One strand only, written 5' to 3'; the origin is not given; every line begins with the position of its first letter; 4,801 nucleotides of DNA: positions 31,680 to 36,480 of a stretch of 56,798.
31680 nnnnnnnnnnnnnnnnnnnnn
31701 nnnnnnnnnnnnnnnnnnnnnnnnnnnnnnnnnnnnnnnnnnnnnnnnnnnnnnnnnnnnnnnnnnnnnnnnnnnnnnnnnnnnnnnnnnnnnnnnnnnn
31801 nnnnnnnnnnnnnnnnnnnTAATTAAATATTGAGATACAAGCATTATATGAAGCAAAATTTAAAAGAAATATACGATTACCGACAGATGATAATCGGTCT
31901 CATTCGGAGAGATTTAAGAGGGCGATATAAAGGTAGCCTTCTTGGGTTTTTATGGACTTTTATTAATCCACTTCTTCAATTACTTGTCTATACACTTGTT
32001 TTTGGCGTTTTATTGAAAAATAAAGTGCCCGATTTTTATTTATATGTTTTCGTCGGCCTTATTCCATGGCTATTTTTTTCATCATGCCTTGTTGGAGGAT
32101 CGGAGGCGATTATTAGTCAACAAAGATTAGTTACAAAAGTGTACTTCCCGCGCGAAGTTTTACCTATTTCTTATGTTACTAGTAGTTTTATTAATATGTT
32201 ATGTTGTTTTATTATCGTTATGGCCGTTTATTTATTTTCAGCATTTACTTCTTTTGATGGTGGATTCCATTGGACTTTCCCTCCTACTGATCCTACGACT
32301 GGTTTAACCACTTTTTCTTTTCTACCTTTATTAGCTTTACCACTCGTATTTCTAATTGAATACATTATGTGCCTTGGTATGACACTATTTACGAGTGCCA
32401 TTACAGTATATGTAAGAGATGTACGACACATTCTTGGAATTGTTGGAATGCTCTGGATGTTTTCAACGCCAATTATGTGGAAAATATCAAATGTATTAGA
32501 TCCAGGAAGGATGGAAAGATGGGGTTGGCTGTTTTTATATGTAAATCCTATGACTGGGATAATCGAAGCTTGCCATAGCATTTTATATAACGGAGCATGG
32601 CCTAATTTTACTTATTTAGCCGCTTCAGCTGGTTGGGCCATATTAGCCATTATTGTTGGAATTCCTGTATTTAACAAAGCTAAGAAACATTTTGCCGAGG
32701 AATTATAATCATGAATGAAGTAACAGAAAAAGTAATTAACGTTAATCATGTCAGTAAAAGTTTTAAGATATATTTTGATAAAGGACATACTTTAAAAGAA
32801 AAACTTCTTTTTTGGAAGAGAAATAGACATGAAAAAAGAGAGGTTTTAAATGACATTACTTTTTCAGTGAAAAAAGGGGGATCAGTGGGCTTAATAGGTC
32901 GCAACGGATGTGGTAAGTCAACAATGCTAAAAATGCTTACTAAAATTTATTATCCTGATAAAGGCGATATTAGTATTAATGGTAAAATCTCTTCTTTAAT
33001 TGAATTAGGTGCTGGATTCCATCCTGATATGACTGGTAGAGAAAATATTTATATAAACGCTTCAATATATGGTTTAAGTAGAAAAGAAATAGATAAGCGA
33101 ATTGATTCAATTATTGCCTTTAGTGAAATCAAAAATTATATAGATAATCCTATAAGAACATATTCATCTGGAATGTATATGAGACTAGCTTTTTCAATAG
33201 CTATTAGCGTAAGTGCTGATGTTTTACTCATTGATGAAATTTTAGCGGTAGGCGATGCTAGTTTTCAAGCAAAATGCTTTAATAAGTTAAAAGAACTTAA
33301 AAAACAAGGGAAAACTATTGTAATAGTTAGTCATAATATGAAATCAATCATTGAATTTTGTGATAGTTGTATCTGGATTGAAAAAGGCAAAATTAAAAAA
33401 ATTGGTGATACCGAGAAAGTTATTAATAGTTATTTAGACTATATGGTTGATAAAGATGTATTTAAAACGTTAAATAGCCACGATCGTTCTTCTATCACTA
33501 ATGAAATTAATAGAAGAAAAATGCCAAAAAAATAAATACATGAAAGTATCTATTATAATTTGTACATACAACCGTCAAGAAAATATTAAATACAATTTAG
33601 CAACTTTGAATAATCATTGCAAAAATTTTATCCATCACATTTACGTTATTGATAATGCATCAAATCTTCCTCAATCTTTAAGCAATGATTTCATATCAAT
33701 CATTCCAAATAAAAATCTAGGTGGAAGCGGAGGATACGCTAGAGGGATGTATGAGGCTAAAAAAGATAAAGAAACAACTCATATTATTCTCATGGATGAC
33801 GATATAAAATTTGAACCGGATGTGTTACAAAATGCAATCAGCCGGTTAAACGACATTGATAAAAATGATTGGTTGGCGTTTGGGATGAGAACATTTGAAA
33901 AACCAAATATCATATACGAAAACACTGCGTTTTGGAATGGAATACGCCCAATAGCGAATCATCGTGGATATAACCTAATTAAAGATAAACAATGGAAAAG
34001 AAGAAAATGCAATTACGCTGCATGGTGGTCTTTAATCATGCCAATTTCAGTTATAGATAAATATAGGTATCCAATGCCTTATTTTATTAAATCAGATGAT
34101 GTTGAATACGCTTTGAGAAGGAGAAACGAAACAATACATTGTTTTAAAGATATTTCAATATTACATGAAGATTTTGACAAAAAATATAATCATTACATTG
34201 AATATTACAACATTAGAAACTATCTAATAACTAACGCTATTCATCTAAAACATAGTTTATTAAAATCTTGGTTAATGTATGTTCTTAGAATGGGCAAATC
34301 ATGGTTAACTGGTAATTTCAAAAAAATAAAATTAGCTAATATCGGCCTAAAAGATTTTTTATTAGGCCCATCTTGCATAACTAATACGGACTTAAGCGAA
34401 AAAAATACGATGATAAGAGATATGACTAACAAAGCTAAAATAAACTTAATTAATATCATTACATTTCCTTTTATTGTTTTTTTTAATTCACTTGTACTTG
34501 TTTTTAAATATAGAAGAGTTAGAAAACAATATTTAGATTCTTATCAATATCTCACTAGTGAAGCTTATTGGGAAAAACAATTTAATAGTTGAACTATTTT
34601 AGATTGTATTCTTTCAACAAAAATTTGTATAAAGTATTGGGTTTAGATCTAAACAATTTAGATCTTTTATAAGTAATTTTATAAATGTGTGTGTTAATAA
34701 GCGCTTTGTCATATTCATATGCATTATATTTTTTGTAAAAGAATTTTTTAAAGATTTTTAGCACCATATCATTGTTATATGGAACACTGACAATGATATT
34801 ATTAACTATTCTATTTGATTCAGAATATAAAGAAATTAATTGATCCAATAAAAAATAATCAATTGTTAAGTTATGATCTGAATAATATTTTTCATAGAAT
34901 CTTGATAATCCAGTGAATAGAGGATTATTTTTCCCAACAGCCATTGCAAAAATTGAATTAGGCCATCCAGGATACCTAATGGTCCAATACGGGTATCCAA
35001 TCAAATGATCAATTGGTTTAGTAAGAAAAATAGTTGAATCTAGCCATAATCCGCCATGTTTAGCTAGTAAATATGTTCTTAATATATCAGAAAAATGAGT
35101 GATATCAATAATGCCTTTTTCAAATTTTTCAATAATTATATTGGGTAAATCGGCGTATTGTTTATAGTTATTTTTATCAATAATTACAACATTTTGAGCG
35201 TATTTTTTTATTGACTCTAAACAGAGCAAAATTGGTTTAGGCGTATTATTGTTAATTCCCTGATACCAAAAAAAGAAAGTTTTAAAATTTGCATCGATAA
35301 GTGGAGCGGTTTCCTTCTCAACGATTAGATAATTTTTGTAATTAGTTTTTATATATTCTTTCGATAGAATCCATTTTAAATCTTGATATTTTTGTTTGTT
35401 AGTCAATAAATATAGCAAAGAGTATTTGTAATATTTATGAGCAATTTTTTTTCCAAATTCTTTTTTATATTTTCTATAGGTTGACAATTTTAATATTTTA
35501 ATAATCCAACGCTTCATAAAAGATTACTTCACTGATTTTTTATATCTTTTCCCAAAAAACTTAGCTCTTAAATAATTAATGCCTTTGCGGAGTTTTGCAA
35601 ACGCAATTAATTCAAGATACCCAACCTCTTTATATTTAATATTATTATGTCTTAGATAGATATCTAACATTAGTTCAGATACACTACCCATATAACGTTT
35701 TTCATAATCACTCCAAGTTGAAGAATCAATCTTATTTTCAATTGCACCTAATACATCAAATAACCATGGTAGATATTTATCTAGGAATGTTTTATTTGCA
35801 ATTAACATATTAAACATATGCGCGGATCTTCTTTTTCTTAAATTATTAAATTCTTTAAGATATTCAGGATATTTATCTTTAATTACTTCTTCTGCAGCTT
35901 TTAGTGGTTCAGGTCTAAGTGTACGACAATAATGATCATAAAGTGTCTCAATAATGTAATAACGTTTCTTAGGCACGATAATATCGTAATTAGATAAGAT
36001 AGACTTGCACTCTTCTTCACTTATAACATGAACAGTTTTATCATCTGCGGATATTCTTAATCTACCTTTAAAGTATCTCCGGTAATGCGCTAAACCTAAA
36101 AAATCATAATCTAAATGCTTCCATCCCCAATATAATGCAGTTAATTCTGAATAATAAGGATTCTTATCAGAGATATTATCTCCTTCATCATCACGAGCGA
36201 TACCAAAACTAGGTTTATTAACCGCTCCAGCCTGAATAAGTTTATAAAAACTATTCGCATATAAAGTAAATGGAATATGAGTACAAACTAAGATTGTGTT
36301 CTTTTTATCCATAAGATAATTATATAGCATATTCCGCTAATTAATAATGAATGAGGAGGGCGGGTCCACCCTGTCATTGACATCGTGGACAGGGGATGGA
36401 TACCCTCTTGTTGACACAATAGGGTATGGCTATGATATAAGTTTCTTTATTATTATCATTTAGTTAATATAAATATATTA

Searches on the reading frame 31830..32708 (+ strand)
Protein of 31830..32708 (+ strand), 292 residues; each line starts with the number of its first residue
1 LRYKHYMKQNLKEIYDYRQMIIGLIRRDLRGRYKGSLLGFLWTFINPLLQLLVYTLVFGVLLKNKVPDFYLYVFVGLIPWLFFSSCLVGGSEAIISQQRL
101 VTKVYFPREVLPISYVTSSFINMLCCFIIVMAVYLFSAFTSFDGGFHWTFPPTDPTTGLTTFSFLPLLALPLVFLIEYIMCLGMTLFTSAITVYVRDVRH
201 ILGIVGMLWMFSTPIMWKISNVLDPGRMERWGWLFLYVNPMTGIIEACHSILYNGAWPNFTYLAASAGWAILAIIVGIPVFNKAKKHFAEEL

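Call 98: search_protein_families(library=pfam, proteins=[window:31830-32708:+], max_evalue=0.00001)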
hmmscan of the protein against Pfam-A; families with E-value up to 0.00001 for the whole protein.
window:31830-32708:+ (292 aa): 1 family
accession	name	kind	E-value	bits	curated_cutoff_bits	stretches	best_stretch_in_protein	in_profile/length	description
PF01061.29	ABC2_membrane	-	7.5e-14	52.2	26.9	1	24-252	6-210/211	ABC-2 type transporter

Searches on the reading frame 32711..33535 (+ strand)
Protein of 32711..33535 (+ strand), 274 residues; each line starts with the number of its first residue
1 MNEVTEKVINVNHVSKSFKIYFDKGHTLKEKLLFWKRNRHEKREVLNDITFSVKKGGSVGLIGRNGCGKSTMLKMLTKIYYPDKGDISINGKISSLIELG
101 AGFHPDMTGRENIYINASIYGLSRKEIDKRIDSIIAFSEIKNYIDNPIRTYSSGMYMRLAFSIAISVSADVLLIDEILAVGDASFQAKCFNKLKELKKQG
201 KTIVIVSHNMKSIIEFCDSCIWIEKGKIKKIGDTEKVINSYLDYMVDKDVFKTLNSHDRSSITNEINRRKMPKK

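Call 98: search_protein_families(library=pfam, proteins=[window:32711-33535:+], max_evalue=0.00001)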
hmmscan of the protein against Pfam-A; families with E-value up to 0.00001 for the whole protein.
window:32711-33535:+ (274 aa): 1 family
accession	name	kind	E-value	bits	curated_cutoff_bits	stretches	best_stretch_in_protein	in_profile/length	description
PF00005.33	ABC_tran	-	1.8e-21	77.6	25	1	46-177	1-135/137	ABC transporter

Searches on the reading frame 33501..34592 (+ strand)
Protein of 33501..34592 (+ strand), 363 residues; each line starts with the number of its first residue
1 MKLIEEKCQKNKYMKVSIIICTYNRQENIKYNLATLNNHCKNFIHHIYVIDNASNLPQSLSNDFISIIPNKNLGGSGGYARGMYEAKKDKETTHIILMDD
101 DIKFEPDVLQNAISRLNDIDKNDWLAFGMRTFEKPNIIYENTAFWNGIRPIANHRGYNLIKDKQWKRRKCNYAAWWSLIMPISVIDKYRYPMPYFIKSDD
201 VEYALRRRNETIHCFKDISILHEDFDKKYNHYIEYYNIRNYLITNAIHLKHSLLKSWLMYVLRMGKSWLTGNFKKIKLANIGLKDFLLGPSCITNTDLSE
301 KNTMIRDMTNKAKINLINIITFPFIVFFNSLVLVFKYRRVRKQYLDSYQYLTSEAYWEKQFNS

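Call 98: search_protein_families(library=pfam, proteins=[window:33501-34592:+], max_evalue=0.00001)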
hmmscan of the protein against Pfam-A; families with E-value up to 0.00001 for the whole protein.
window:33501-34592:+ (363 aa): 1 family
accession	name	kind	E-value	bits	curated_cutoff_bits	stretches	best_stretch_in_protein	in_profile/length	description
PF00535.33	Glycos_transf_2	-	4.1e-13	50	23.3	1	17-152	1-132/168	Glycosyl transferase family 2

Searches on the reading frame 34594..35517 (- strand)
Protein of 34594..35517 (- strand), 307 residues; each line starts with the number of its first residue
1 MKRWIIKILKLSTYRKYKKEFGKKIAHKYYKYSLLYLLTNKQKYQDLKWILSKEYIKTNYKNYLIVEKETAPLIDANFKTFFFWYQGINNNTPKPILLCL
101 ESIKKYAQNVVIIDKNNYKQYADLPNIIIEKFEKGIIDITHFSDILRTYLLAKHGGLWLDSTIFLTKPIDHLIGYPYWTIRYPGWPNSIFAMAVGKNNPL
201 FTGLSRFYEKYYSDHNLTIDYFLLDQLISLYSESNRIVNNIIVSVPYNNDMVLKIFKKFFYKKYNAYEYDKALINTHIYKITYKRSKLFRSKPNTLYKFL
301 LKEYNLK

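Call 98: search_protein_families(library=pfam, proteins=[window:34594-35517:-], max_evalue=0.00001)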
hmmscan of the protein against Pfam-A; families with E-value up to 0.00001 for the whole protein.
window:34594-35517:- (307 aa): 1 family
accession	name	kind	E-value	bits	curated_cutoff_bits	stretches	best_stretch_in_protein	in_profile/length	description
PF05704.18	Caps_synth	-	2.5e-50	171.9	24.5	1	41-298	10-276/278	Capsular polysaccharide synthesis protein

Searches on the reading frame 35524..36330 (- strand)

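Call 98: search_protein_families(library=pfam, proteins=[window:35524-36330:-], max_evalue=0.00001)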
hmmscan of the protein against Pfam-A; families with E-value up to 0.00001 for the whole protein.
window:35524-36330:- (268 aa): 1 family
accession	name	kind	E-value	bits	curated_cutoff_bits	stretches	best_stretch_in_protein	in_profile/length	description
PF14393.11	DUF4422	-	1.6e-73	247.6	25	1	13-229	2-219/220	Domain of unknown function (DUF4422)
